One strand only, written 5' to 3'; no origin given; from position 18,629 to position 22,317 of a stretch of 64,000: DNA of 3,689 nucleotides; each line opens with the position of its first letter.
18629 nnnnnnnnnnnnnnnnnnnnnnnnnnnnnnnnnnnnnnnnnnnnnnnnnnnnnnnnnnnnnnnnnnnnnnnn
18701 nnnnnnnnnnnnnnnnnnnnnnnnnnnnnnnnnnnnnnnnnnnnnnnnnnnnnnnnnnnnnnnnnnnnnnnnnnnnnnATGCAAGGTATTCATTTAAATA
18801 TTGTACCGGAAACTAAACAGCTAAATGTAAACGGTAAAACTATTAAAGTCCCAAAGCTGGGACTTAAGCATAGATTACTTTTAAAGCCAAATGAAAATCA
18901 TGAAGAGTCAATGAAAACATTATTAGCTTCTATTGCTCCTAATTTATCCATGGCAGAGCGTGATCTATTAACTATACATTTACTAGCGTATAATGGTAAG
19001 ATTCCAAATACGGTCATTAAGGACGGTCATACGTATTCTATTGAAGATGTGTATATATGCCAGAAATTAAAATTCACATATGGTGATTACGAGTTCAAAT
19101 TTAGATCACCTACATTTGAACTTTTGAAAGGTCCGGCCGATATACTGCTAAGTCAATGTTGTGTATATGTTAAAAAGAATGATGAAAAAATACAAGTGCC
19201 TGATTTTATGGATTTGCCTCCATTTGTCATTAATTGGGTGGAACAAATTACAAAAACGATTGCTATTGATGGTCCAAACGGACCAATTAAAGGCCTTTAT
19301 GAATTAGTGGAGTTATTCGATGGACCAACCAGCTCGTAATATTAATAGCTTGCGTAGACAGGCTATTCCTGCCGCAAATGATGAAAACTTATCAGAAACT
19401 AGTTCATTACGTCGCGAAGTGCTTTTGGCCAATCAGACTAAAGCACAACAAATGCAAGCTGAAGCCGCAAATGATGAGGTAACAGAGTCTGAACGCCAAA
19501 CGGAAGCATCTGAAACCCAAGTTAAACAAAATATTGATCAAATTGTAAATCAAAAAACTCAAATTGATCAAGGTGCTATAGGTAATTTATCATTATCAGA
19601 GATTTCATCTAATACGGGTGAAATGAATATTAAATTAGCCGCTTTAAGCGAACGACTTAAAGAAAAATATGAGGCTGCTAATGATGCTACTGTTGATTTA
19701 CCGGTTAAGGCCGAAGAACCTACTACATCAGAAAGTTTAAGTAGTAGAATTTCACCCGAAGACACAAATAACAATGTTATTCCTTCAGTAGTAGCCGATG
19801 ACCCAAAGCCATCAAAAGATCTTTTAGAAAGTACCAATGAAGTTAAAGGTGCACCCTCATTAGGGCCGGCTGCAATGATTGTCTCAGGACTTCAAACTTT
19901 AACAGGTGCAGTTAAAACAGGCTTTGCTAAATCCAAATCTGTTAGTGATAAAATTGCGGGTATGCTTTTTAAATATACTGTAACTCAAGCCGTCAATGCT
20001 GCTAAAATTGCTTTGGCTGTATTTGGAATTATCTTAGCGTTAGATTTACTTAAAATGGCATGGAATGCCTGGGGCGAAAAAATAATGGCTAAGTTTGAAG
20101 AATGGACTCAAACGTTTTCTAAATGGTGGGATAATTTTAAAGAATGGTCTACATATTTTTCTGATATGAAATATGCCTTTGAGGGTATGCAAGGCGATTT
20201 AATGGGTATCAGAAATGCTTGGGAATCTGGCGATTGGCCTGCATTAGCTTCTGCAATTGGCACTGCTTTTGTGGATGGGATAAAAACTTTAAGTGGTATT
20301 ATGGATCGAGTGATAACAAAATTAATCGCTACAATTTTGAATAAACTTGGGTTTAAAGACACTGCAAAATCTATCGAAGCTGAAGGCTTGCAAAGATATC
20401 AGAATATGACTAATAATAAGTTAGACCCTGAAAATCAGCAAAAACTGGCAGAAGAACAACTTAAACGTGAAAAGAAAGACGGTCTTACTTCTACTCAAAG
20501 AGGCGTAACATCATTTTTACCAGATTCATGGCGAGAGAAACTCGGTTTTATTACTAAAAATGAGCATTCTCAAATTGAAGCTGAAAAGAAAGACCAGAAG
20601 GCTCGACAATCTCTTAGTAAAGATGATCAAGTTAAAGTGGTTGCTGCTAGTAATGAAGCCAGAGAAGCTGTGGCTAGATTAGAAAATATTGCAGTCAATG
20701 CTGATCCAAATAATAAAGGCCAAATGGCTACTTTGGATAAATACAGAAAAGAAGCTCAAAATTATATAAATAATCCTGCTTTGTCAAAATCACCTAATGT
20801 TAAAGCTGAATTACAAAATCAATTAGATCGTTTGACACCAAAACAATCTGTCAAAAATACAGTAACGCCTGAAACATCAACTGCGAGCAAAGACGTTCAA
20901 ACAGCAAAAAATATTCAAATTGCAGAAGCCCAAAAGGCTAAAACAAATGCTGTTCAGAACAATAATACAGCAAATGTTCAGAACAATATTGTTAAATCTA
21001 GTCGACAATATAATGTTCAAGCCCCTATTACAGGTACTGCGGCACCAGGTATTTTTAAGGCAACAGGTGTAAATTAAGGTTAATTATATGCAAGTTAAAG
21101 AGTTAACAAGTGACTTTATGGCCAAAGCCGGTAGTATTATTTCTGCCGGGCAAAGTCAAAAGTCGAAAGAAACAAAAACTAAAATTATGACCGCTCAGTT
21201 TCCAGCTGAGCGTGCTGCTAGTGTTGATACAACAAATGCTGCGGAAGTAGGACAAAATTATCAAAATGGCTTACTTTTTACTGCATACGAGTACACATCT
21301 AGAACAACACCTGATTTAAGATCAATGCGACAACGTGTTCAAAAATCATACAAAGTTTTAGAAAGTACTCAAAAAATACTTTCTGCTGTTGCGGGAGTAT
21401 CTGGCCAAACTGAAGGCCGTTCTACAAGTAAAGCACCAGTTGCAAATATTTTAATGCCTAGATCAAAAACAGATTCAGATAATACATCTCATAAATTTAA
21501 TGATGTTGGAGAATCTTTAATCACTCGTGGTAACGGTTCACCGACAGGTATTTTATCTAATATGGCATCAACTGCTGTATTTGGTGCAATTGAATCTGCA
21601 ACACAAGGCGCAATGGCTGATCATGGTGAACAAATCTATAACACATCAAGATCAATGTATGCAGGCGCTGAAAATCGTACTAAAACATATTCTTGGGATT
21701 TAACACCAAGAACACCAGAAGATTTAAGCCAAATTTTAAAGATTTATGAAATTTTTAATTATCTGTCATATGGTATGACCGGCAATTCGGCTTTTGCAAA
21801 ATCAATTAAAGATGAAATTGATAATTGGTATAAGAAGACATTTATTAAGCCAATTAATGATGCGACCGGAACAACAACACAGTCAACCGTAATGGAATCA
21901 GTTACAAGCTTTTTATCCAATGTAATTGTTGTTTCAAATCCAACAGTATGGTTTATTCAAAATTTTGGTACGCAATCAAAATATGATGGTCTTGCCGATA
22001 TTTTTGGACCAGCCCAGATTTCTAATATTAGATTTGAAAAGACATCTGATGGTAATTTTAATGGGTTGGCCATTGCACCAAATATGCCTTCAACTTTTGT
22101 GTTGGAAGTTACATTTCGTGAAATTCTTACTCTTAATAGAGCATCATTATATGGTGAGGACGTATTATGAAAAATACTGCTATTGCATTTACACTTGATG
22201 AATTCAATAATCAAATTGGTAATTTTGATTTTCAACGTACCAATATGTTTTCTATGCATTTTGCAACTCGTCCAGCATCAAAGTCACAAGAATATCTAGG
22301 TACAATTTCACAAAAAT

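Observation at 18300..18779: Baseplate hub gp27 carries a C-terminal CHAP-like peptidoglycan hydrolase domain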

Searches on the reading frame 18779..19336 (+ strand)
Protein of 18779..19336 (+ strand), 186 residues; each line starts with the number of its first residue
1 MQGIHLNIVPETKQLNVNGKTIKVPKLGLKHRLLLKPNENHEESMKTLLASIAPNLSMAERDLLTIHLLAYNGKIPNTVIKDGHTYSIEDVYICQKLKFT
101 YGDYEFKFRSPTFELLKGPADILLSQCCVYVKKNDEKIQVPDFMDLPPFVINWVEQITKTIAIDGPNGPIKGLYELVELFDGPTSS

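Call 3: search_protein_families(library=pfam, proteins=[window:18779-19336:+], max_evalue=1)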
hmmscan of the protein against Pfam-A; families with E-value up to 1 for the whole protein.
window:18779-19336:+ (186 aa): 2 families
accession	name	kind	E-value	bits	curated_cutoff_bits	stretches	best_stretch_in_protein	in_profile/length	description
PF11110.13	Phage_hub_GP28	-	8.2e-39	133.4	21.5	1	24-180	1-154/154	Baseplate hub distal subunit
PF11901.14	DM9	-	0.22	11.9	26.2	0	70-95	60-85/115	DM9 repeat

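Call 4: search_protein_families(library=phrogs, proteins=[window:18779-19336:+], max_evalue=0.01)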
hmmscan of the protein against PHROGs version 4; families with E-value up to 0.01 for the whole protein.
window:18779-19336:+ (186 aa): 1 family
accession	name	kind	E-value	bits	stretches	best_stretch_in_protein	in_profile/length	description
phrog_1140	-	tail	6.1e-67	225.7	1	5-181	2-174/174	baseplate hub distal subunit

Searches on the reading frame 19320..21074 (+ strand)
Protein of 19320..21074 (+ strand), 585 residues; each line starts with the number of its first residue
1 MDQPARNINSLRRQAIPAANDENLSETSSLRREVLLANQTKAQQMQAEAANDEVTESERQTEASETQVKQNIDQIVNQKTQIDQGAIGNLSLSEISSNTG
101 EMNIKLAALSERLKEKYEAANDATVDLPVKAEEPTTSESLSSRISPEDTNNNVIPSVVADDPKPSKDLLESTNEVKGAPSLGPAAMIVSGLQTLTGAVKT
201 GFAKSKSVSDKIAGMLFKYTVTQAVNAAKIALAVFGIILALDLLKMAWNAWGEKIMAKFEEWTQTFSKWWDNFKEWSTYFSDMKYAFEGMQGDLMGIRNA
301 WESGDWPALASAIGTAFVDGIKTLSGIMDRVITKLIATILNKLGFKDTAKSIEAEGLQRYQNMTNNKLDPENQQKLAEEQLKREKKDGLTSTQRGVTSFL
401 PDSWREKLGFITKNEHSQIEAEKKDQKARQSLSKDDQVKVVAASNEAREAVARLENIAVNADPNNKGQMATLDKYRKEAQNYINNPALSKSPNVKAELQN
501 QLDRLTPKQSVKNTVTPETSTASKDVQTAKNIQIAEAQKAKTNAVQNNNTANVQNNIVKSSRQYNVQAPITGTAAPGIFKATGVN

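Call 3: search_protein_families(library=pfam, proteins=[window:19320-21074:+], max_evalue=1)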
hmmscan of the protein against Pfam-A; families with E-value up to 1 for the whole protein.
window:19320-21074:+ (585 aa): 2 families
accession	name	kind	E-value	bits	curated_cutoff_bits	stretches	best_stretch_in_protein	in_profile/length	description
PF25671.1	T4_Tape_measure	-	2.6e-48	165.5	27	1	123-585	130-590/590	Phage T4-tail tape measure protein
PF03445.19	DUF294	-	0.096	13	21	1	253-278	108-133/138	Putative nucleotidyltransferase DUF294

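Call 4: search_protein_families(library=phrogs, proteins=[window:19320-21074:+], max_evalue=0.01)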
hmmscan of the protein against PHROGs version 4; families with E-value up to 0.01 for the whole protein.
window:19320-21074:+ (585 aa): 1 family
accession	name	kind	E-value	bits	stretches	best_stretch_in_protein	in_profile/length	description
phrog_1283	-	tail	7.1e-152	508.3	1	5-585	4-584/584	baseplate hub subunit and tail length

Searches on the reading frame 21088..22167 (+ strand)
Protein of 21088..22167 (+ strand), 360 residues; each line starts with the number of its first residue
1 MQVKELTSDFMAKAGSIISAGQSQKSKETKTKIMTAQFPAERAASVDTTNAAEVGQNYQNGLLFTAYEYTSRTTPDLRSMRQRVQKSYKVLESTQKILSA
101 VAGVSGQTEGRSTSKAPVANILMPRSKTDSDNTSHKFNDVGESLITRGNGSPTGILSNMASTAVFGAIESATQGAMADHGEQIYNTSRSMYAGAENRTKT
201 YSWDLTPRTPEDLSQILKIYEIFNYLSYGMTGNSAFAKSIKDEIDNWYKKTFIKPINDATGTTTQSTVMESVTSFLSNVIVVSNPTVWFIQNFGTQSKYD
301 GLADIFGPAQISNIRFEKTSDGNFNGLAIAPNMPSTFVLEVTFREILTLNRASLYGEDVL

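Call 3: search_protein_families(library=pfam, proteins=[window:21088-22167:+], max_evalue=1)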
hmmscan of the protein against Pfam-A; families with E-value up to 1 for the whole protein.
window:21088-22167:+ (360 aa): 1 family
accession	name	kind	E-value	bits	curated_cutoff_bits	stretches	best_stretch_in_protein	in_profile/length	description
PF11091.14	T4_tail_cap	-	3.2e-134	447.7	20.2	1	15-353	18-339/339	Tail-tube assembly protein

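Call 4: search_protein_families(library=phrogs, proteins=[window:21088-22167:+], max_evalue=0.01)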
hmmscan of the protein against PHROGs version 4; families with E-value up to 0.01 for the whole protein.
window:21088-22167:+ (360 aa): 1 family
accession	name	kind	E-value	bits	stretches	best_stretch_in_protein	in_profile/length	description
phrog_230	-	tail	2e-86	292.4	1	1-357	250-585/628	baseplate tail tube cap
